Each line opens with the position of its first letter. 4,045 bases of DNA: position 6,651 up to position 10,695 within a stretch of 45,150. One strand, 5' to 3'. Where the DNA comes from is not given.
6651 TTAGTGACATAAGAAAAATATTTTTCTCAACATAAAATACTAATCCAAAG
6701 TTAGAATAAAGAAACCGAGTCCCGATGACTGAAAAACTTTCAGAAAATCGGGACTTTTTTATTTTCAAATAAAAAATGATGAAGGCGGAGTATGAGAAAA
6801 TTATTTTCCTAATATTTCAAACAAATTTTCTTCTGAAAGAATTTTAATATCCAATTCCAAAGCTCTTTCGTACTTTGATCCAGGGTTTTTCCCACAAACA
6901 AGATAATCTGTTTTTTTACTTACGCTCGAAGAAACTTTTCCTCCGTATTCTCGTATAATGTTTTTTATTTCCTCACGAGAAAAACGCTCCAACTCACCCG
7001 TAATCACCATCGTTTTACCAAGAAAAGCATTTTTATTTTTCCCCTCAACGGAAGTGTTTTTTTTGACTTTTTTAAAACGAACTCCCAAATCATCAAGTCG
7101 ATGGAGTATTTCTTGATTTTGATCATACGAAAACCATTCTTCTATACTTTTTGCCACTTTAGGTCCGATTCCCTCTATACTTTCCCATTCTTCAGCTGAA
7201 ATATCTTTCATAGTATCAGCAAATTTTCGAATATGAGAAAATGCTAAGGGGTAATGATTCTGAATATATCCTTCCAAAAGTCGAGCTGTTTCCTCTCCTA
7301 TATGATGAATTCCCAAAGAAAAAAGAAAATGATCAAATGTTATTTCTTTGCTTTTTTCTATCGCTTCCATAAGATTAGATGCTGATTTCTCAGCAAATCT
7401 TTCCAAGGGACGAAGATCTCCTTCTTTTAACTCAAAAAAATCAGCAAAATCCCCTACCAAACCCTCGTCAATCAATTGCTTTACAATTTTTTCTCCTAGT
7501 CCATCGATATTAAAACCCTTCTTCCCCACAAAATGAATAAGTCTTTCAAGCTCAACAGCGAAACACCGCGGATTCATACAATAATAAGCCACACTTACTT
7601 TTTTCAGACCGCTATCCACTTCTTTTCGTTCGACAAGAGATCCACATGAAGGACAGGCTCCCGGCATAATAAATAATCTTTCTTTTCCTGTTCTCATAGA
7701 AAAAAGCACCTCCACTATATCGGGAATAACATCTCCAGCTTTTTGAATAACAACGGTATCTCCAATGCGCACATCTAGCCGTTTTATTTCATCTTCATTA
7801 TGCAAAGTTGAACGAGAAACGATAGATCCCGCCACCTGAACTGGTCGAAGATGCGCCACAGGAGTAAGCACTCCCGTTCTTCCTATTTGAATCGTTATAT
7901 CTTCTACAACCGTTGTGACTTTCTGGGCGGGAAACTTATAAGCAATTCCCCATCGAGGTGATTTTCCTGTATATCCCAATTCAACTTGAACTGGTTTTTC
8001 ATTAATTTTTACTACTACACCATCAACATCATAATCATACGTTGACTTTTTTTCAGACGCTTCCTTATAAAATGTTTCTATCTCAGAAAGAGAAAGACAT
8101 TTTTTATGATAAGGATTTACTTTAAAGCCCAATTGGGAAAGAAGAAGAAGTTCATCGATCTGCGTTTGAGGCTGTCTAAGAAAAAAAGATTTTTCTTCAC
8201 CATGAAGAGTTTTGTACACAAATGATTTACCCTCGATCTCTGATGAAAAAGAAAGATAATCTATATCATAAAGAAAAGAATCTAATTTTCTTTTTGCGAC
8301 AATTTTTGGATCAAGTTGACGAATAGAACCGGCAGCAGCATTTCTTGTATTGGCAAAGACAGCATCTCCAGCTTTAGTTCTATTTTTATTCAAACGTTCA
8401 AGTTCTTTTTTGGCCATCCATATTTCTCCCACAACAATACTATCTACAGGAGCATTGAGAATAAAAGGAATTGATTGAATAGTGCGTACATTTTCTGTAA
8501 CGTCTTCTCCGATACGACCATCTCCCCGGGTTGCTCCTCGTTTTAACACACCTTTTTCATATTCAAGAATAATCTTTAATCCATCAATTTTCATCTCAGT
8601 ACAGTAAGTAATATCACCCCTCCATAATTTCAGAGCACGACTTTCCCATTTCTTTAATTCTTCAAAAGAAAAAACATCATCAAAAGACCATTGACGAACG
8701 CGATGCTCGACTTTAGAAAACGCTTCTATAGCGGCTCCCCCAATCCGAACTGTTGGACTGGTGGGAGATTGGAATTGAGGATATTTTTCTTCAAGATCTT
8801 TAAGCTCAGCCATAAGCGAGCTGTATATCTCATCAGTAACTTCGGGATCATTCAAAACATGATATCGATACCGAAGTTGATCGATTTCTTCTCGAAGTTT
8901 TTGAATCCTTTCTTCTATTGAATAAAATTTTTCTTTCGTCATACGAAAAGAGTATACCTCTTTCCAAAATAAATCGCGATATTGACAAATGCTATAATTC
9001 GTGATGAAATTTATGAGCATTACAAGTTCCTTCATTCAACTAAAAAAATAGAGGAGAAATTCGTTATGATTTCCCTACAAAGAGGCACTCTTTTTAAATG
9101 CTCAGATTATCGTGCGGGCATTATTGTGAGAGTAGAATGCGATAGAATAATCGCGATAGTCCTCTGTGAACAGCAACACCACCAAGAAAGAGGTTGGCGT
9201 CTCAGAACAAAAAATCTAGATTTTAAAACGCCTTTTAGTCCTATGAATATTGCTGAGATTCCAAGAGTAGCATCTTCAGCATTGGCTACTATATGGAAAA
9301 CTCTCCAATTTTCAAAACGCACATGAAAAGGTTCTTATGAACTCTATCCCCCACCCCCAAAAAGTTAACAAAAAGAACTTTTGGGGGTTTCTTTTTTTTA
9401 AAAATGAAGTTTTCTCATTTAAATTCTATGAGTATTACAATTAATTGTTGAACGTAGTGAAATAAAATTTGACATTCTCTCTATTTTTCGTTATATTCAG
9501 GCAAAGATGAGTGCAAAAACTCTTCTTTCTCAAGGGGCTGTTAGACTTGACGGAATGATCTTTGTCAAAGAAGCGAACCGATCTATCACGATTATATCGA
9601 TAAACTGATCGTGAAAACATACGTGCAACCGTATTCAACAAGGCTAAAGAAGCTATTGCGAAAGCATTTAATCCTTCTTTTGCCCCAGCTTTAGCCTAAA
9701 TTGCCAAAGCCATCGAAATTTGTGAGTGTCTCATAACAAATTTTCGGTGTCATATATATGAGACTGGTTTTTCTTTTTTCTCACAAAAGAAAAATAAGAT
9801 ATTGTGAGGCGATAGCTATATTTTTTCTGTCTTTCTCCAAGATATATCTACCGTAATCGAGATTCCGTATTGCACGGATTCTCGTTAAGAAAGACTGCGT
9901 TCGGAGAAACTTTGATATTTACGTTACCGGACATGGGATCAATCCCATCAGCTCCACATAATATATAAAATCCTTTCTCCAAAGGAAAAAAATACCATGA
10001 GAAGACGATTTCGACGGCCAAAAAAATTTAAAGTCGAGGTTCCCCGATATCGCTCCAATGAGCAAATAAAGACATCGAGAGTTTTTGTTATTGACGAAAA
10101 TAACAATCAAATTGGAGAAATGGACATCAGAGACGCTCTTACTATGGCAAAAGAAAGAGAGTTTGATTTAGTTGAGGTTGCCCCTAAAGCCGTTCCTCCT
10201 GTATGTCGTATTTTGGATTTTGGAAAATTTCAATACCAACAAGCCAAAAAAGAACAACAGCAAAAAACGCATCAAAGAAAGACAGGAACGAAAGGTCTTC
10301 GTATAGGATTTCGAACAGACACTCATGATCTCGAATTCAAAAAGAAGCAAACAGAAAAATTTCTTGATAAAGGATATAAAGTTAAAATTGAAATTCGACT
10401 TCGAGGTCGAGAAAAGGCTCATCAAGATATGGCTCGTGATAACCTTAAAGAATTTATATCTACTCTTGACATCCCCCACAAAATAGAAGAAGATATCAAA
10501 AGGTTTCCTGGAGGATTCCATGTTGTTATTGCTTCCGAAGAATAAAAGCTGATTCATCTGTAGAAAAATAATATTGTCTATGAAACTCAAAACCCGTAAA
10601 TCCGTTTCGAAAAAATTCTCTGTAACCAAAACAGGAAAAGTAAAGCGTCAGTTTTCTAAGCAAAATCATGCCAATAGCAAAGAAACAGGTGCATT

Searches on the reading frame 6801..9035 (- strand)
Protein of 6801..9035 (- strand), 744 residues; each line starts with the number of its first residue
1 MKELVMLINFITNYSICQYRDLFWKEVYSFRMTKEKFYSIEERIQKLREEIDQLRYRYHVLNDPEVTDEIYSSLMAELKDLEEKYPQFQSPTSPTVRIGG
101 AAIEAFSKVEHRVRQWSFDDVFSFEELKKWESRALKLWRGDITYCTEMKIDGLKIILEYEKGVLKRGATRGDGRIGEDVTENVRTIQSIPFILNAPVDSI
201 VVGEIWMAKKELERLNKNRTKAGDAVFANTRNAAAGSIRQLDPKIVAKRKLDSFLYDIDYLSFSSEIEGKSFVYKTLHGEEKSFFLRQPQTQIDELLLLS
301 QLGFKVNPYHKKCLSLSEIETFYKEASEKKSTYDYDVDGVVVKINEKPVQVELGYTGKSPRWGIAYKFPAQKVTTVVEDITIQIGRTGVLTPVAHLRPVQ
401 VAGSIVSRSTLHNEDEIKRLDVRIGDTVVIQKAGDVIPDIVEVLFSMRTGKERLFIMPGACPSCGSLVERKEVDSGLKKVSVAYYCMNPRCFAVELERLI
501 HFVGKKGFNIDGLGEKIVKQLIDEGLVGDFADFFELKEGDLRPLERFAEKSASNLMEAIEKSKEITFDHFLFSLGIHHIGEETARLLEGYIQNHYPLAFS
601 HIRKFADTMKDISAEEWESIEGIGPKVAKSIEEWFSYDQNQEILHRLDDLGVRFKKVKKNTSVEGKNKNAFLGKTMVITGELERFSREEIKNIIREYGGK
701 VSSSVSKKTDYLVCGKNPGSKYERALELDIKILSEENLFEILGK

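Call 27: search_protein_families(library=pfam, proteins=[window:6801-9035:-], max_evalue=0.00001)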
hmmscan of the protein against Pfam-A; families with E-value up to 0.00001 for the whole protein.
window:6801-9035:- (744 aa): 6 families
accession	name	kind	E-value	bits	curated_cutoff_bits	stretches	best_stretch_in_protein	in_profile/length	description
PF01653.23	DNA_ligase_aden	-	3.4e-80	269.7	27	1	105-371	3-253/253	NAD-dependent DNA ligase adenylation domain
PF03120.22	DNA_ligase_OB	-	6.7e-34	116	32.9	1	374-451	1-78/79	NAD-dependent DNA ligase OB-fold domain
PF00533.33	BRCT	-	4.1e-18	65.8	21.3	1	669-741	4-77/78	BRCA1 C Terminus (BRCT) domain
PF12826.13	HHH_2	-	2.5e-12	47.2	27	1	570-643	2-63/64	Helix-hairpin-helix motif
PF12738.14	PTCB-BRCT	-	4.8e-09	36.5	22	1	686-734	12-60/63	twin BRCT domain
PF14520.12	HHH_5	-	2.7e-06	28.2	27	0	509-560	6-56/57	Helix-hairpin-helix domain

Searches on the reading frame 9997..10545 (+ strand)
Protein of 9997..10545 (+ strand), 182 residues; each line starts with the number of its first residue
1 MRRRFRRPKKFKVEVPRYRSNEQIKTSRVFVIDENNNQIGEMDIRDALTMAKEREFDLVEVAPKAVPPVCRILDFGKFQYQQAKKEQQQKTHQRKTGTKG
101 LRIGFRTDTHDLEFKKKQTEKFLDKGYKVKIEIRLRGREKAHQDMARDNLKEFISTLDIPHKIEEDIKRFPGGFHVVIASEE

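Call 28: search_protein_families(library=pfam, proteins=[window:9997-10545:+], max_evalue=0.00001)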
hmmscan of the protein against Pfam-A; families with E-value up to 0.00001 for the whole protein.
window:9997-10545:+ (182 aa): 2 families
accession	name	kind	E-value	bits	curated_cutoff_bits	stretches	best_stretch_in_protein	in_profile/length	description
PF05198.21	IF3_N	-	1.5e-28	99.2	26.9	1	21-88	2-69/70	Translation initiation factor IF-3, N-terminal domain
PF00707.27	IF3_C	-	1e-18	67.5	34.8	1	98-168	3-73/86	Translation initiation factor IF-3, C-terminal domain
